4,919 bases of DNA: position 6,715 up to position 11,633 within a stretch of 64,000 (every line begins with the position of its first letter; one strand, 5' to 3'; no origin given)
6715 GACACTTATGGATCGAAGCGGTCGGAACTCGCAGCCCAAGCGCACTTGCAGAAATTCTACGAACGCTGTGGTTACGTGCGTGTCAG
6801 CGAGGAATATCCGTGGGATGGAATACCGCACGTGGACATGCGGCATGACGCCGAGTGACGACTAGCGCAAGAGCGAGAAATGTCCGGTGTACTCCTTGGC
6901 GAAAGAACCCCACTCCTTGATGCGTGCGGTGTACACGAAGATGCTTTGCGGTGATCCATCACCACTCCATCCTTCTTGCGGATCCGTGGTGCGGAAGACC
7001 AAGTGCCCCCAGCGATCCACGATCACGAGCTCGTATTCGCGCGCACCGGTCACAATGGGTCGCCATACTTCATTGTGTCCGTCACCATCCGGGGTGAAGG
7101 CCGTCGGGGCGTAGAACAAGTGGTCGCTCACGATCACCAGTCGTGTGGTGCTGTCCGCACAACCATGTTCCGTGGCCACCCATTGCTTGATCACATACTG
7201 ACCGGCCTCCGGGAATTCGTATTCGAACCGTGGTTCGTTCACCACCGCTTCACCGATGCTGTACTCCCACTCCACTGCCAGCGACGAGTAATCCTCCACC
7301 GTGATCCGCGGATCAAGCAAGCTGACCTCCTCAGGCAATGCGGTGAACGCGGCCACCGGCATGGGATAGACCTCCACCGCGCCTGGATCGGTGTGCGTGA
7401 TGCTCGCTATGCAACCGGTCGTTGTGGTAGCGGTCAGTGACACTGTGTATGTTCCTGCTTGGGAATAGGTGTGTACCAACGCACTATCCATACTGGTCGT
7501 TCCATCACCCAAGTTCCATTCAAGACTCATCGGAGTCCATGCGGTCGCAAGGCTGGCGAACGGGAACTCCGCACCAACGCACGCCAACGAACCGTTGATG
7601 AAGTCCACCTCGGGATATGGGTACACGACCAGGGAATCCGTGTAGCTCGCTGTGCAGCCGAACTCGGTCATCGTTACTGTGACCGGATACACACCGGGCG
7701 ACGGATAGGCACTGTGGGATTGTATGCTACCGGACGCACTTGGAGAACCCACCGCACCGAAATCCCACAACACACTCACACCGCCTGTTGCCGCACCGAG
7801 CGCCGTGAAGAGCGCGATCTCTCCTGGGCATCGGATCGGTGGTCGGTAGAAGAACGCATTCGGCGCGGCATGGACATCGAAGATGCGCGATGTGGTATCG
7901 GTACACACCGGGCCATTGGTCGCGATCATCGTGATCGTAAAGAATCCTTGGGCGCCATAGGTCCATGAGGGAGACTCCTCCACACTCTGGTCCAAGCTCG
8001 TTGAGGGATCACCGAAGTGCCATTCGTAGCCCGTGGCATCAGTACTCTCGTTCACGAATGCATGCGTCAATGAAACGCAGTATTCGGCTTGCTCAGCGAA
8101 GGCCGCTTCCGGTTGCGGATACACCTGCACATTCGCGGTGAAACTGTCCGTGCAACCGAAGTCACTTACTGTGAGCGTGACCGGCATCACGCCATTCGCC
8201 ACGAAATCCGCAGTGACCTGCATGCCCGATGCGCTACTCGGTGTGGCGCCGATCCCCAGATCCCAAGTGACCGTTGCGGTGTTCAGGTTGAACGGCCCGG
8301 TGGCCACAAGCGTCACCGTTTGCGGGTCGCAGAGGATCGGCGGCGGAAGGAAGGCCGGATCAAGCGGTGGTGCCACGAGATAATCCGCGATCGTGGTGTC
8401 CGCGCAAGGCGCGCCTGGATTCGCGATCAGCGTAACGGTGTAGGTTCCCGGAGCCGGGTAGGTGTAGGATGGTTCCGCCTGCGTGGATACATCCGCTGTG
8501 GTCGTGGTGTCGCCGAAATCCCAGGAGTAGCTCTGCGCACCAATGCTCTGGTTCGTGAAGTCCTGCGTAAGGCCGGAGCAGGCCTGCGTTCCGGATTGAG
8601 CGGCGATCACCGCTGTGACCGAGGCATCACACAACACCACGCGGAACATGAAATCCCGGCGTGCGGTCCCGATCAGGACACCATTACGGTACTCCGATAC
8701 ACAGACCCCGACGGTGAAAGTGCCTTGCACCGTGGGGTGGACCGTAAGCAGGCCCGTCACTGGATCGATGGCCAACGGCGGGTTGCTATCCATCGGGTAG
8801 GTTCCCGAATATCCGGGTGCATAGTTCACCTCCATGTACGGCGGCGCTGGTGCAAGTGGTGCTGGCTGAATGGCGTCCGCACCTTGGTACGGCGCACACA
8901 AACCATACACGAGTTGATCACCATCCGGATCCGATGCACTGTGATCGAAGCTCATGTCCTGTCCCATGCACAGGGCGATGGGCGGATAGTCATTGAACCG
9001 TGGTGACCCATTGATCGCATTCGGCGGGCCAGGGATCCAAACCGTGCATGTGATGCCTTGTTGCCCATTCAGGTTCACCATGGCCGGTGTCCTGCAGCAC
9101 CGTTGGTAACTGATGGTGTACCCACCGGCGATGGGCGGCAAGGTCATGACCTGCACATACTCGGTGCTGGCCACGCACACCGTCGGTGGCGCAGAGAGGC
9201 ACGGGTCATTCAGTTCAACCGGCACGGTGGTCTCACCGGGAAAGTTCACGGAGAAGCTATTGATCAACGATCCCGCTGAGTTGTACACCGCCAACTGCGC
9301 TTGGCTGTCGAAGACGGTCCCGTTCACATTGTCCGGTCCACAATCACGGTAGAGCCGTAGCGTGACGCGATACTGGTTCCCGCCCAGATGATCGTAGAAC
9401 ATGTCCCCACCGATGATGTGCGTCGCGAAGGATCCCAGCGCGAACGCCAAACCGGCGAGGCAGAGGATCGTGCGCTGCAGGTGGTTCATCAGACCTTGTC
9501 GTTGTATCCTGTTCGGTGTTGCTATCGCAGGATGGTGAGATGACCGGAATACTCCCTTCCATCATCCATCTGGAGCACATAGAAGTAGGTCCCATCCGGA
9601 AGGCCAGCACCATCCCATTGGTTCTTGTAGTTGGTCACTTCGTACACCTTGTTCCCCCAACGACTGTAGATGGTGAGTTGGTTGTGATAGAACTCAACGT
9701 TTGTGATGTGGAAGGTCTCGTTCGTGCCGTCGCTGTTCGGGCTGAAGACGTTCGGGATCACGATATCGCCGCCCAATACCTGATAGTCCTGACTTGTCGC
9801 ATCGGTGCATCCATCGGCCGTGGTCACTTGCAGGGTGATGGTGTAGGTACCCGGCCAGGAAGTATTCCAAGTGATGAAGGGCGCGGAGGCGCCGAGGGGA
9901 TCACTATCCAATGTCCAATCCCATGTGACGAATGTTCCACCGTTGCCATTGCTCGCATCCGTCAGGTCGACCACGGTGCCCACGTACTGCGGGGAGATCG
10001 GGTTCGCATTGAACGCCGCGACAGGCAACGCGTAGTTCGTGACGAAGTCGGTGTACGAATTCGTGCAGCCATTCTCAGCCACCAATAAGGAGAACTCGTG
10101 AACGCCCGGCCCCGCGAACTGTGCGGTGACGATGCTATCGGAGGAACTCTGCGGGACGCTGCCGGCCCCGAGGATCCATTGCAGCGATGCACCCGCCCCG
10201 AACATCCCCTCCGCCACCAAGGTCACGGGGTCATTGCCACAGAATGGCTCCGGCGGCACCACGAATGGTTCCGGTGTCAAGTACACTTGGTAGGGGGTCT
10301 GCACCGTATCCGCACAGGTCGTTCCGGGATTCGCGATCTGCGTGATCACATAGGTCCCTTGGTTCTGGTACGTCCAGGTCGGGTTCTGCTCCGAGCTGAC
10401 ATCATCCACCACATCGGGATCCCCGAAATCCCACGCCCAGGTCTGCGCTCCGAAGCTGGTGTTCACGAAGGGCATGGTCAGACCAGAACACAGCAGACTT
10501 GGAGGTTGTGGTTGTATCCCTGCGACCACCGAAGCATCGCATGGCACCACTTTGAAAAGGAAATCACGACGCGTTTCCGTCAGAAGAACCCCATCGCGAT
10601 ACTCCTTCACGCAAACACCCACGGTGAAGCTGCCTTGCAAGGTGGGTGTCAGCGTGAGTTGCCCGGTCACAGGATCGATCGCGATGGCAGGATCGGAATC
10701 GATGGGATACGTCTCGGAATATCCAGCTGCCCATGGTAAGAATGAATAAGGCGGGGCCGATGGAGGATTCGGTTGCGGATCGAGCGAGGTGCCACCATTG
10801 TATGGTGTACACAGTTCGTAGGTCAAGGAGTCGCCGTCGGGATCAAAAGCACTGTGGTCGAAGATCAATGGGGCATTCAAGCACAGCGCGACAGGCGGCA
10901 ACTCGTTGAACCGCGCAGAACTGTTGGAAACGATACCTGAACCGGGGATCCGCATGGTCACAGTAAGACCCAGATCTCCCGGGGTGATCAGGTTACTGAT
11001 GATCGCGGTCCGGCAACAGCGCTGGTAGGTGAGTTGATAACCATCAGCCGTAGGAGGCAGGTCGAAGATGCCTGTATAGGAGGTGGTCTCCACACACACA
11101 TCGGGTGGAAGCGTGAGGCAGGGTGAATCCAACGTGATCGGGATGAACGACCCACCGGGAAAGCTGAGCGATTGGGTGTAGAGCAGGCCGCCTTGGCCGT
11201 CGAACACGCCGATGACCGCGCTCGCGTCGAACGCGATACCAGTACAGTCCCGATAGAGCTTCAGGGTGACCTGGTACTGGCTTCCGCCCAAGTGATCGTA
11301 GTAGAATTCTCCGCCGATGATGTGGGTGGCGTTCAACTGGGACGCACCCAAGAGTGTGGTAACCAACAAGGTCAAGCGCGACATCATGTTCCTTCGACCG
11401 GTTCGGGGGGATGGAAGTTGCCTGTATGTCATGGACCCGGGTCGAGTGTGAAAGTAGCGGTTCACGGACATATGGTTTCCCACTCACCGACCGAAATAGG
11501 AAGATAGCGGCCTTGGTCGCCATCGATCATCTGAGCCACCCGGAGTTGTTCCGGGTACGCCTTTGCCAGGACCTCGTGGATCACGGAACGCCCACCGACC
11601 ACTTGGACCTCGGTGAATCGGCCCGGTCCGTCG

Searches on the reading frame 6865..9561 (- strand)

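Call 51: search_protein_families(library=pfam, proteins=[window:6865-9561:-], max_evalue=0.00001)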
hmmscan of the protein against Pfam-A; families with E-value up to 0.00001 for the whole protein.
window:6865-9561:- (899 aa): 4 families
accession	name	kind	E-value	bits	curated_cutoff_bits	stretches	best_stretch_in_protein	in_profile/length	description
PF18911.6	PKD_4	-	3.6e-49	165.2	27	2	650-725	4-81/85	PKD domain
PF00801.26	PKD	-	3e-34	117.3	23.5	2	675-722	27-76/80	PKD domain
PF13585.12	CHU_C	-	3.5e-08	33.9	27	1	819-881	4-72/86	CHU_C Type IX secretion signal domain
PF08329.16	ChitinaseA_N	-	8e-07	29.2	21.2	0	589-646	49-107/133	Chitinase A, N-terminal domain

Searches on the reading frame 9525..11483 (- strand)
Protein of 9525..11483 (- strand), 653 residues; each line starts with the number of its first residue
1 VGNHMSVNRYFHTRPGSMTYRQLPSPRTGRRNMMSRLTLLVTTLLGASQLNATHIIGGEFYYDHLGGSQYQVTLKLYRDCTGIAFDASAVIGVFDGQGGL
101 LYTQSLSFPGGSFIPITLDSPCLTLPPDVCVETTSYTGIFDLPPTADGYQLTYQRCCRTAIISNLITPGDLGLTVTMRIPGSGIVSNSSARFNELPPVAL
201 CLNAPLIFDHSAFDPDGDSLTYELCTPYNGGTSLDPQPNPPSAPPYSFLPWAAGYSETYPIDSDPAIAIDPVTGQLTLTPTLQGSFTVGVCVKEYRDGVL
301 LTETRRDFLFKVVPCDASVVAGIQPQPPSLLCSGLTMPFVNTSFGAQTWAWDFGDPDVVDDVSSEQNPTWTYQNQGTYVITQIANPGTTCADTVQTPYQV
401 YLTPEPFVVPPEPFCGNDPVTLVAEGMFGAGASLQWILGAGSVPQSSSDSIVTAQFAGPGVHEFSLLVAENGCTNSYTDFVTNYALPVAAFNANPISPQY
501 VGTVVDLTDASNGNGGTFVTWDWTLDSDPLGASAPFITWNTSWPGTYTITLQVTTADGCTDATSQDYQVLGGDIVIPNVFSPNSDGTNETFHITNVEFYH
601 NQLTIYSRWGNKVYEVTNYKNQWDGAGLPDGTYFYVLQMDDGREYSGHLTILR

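Call 51: search_protein_families(library=pfam, proteins=[window:9525-11483:-], max_evalue=0.00001)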
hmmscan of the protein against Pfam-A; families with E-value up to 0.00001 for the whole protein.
window:9525-11483:- (653 aa): 3 families
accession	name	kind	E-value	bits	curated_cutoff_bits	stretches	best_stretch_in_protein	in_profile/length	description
PF13585.12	CHU_C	-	1e-23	83.7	27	1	575-650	2-85/86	CHU_C Type IX secretion signal domain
PF18911.6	PKD_4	-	5.6e-14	52.4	27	0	345-395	33-79/85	PKD domain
PF00801.26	PKD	-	4.4e-12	46.3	23.5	0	331-381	11-62/80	PKD domain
